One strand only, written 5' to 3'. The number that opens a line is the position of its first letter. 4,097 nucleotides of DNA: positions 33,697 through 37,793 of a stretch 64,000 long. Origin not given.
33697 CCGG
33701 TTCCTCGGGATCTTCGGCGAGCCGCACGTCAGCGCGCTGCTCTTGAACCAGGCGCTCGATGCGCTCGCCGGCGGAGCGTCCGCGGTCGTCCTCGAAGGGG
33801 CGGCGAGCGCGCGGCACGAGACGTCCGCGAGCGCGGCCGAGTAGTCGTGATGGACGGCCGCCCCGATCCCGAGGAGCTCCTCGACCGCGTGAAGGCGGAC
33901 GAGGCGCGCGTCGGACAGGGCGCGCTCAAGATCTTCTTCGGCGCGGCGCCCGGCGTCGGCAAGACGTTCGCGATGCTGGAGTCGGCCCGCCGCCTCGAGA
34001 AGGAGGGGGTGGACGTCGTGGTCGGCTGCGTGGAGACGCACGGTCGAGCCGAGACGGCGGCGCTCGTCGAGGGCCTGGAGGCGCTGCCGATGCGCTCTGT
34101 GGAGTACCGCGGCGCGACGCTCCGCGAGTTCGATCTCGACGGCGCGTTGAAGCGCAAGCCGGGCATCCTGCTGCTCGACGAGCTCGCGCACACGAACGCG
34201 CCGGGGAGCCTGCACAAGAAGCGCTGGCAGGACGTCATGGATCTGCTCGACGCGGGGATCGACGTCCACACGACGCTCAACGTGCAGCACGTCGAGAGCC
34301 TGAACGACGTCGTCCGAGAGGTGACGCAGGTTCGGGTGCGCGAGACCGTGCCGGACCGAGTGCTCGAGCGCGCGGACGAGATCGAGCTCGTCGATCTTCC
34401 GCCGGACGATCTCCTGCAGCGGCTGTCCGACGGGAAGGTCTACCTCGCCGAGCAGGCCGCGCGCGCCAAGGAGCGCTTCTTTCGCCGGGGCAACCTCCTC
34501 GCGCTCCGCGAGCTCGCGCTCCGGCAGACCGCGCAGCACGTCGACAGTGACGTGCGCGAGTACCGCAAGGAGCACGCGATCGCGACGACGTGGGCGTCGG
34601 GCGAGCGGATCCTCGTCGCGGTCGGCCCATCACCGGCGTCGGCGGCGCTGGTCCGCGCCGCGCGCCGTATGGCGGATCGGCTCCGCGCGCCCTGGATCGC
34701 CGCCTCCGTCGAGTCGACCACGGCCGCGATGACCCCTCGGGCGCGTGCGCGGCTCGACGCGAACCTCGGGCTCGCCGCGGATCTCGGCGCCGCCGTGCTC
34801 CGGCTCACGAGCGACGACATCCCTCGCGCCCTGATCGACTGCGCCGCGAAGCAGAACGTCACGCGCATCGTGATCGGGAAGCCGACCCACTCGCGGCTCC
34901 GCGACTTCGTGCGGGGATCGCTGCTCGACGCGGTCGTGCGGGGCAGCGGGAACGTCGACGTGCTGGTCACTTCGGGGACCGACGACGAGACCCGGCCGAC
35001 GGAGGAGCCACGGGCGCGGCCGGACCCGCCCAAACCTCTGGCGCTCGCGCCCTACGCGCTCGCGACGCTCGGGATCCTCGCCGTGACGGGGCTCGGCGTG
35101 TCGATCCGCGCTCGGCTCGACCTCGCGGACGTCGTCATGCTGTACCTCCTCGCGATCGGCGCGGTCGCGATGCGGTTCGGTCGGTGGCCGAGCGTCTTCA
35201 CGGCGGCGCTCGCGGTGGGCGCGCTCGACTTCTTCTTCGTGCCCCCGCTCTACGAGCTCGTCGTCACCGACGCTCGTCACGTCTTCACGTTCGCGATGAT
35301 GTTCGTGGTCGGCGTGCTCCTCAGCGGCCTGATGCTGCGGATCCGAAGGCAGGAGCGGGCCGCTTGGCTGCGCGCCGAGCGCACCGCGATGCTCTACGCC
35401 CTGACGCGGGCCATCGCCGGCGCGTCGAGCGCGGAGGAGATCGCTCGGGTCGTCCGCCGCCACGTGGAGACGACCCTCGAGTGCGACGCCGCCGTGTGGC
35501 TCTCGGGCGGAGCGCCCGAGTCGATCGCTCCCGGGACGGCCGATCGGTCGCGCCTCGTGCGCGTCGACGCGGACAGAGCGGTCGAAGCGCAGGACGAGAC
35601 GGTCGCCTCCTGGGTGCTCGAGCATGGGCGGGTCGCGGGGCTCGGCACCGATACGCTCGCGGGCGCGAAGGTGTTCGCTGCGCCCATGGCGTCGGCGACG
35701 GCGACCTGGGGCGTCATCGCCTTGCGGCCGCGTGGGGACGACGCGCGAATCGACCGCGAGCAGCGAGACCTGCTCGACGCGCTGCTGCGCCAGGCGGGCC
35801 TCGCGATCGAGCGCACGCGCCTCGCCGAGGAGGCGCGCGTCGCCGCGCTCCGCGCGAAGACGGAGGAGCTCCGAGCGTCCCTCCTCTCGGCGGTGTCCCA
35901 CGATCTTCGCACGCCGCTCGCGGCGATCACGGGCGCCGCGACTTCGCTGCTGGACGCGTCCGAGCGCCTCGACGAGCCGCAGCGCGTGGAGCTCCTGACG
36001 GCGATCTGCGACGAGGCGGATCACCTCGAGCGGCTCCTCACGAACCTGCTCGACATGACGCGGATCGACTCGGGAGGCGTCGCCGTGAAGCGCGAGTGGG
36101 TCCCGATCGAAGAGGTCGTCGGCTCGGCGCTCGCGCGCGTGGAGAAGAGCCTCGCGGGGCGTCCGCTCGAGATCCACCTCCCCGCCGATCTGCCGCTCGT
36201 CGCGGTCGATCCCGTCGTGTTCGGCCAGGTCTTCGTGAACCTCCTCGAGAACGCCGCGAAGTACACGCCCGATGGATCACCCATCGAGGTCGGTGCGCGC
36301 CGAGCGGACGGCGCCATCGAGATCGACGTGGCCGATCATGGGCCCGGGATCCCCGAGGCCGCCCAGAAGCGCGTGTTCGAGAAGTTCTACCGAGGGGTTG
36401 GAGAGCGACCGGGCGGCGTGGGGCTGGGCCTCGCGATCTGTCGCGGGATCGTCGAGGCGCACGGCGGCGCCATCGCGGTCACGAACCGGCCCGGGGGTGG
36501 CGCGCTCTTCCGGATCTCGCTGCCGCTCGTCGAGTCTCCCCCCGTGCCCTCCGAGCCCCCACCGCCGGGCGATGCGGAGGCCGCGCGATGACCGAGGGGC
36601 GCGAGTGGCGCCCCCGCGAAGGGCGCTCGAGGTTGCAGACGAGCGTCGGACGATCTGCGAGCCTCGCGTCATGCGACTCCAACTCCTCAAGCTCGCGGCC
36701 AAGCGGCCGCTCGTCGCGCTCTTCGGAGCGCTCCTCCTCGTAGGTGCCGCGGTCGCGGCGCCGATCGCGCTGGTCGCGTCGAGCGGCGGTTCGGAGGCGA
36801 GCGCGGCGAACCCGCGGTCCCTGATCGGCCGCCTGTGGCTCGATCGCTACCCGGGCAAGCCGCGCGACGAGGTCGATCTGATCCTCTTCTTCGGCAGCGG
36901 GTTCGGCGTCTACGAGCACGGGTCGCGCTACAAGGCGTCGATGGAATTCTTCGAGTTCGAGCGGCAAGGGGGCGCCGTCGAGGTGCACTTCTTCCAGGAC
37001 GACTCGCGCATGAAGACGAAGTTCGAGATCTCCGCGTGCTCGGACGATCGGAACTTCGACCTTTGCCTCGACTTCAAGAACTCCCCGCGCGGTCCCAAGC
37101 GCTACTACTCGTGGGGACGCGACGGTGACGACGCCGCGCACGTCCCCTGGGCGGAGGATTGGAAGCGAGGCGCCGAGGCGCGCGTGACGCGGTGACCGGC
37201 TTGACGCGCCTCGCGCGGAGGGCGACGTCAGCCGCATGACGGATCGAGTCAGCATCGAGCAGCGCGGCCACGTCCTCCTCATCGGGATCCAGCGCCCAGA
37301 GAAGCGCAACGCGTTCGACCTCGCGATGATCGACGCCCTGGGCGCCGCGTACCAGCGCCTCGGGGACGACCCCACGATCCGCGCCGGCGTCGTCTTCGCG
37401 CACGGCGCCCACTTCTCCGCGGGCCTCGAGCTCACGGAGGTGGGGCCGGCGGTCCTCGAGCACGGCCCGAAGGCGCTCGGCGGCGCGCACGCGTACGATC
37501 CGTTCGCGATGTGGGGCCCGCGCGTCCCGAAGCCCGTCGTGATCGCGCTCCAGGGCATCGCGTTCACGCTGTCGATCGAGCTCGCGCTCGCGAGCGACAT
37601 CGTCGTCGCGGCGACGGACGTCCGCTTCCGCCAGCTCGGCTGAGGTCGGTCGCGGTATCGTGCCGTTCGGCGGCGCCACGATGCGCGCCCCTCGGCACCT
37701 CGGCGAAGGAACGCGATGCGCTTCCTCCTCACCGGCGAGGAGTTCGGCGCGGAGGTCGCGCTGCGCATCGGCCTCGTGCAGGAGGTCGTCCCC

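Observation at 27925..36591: Segmental duplication of kdpB-tail/kdpC/kdpD with a porin gene between the copies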

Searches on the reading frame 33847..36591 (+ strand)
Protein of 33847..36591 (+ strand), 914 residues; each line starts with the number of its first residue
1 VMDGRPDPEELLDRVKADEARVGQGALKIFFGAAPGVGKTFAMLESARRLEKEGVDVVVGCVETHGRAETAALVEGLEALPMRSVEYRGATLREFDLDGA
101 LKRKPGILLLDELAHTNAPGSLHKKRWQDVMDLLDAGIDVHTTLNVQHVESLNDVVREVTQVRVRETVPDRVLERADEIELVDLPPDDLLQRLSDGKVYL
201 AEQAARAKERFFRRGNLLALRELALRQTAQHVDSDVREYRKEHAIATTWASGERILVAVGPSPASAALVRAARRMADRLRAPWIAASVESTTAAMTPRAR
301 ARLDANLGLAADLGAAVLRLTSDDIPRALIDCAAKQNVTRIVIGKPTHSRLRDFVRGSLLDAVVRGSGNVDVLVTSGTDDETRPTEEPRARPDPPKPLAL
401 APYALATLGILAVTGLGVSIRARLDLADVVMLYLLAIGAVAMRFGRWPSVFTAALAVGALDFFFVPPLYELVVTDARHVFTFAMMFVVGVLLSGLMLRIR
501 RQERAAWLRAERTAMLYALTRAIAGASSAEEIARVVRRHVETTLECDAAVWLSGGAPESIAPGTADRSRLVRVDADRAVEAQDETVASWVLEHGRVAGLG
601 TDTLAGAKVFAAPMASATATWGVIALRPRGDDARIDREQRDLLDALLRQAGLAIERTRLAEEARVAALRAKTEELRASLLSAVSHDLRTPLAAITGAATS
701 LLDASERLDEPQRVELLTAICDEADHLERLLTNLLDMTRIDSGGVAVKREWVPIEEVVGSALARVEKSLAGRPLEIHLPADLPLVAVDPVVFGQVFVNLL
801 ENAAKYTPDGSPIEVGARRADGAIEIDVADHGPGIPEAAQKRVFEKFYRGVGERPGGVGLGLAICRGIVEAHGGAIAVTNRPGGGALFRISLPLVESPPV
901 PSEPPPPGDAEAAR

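Call 10: find_encoding_contigs(protein=window:33847-36591:+, flank=10000, max_places=6)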
Protein window:33847-36591:+ (914 aa): no gene with exactly this product is on record in the collection.

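Call 11: find_encoding_contigs(protein=window:33850-36591:+, flank=10000, max_places=6)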
Protein window:33850-36591:+ (913 aa): no gene with exactly this product is on record in the collection.

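Call 14: find_related_loci(query=window:33850-36591:+, collection=genome_contigs, flank=10000)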
Query window:33850-36591:+ (913 aa) in genome_contigs; peptide patterns used: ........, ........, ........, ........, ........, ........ (x = any residue, [..] = any of these).
598 stretches matched a pattern (row limit reached: there are more); 521 encode a relative of the query (tblastn E <= 1e-3); the best 80 are kept; 80 distinct loci.
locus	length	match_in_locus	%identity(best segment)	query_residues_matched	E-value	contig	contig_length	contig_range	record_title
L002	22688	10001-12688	65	2-904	0e+0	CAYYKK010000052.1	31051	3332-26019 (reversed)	MAG TPA_asm: uncultured Polyangiaceae bacterium isolate binchicken_co284_169 genome assembly, contig: NODE_1759_length_3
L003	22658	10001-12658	57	4-904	0e+0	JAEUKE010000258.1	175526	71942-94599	MAG: Myxococcales bacterium isolate new MAG-87 k141_4369850, whole genome shotgun sequence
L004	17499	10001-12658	47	4-900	0e+0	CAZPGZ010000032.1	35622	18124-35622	MAG TPA_asm: uncultured Nitrospiraceae bacterium isolate binchicken_co20_233 genome assembly, contig: NODE_2610_length_3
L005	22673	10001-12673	46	2-893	0e+0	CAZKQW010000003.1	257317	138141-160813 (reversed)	MAG TPA_asm: uncultured Pseudomonadota bacterium isolate SRP278252_co2_16 genome assembly, contig: NODE_30_length_257317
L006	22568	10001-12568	35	23-908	2e-132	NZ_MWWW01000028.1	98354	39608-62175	Bifidobacterium myosotis strain DSM 100196 Contig_28, whole genome shotgun sequence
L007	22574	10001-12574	35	23-908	4e-131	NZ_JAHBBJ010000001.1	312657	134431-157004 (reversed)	Bifidobacterium miconisargentati strain 82T25 Contig_1, whole genome shotgun sequence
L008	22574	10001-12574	34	23-908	1e-130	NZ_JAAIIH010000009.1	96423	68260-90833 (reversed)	Bifidobacterium moraviense strain DSM 109958 Contig_9, whole genome shotgun sequence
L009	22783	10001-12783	39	23-894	5e-78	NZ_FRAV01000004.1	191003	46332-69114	Chryseobacterium polytrichastri strain DSM 26899, whole genome shotgun sequence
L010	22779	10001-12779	41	23-893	2e-75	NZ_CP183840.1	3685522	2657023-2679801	Chryseobacterium sp. SW-1 chromosome, complete genome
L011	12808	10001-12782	41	23-894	6e-74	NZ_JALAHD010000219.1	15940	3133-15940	MAG: Chryseobacterium sp. isolate feces_ps_bin.7 k141_37127, whole genome shotgun sequence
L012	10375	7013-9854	37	9-894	7e-73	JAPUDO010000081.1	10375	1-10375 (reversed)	MAG: Niabella sp. isolate labscale reactor_MAG1 NODE_4106_length_10375_cov_6.461337, whole genome shotgun sequence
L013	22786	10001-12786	39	23-891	2e-72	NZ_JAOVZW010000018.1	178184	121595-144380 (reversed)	Chryseobacterium formosus strain CCTCC AB2015118 contig18, whole genome shotgun sequence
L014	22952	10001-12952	38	4-892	4e-72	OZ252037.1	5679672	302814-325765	MAG: Flavisolibacter sp. isolate 76ae5774-17f9-4149-863b-b63760e08cf3 genome assembly, chromosome: 1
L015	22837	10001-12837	36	4-892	3e-71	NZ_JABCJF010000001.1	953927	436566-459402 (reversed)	Chryseobacterium aquaticum strain C-174 Seq1, whole genome shotgun sequence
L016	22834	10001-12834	36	4-892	5e-71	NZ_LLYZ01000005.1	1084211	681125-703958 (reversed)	Chryseobacterium aquaticum strain KCTC 12483 Contig05, whole genome shotgun sequence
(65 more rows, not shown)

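Call 19: search_protein_families(library=pfam, proteins=[window:33847-36591:+], max_evalue=0.001)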
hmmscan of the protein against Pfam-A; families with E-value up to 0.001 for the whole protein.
window:33847-36591:+ (914 aa): 8 families
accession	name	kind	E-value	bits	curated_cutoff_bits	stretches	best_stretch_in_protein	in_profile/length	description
PF02702.23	KdpD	-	1.1e-95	319.5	26.1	1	24-232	2-210/210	Osmosensitive K+ channel His kinase sensor domain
PF02518.31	HATPase_c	-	4.7e-27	95.1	26.4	1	788-894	2-109/111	Histidine kinase-, DNA gyrase B-, and HSP90-like ATPase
PF13493.11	DUF4118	-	4.5e-26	91.2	28.4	1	403-506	1-104/107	Domain of unknown function (DUF4118)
PF00512.31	HisKA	-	1.9e-14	53.9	26.9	1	676-743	2-66/66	His Kinase A (phospho-acceptor) domain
PF13492.12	GAF_3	-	2.3e-08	35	27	1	578-656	49-129/129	GAF domain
PF00582.32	Usp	-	5.9e-06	27.3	24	1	253-374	3-139/141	Universal stress protein family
PF13581.12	HATPase_c_2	-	2.6e-05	24.7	27.4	1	795-871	39-111/127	Histidine kinase-like ATPase domain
PF13401.12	AAA_22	-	0.00018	22.2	27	0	33-140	12-116/130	AAA domain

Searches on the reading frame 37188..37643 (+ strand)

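Call 19: search_protein_families(library=pfam, proteins=[window:37236-37643:+], max_evalue=0.001)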
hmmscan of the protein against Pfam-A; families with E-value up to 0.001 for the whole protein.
window:37236-37643:+ (135 aa): 2 families
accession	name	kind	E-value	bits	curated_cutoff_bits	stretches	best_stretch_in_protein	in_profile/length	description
PF00378.25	ECH_1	-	1e-15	58.2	27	1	10-133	3-123/251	Enoyl-CoA hydratase/isomerase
PF16113.10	ECH_2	-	3.6e-06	27.1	27.2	1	15-125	3-114/335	Enoyl-CoA hydratase/isomerase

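Call 33: search_protein_families(library=pfam, proteins=[window:37188-37640:+], max_evalue=0.001)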
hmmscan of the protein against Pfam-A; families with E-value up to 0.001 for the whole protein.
window:37188-37640:+ (151 aa): 2 families
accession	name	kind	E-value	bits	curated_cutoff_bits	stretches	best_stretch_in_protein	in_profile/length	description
PF00378.25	ECH_1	-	1.5e-15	57.6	27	1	26-149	3-123/251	Enoyl-CoA hydratase/isomerase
PF16113.10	ECH_2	-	5.1e-06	26.7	27.2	1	31-140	3-113/335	Enoyl-CoA hydratase/isomerase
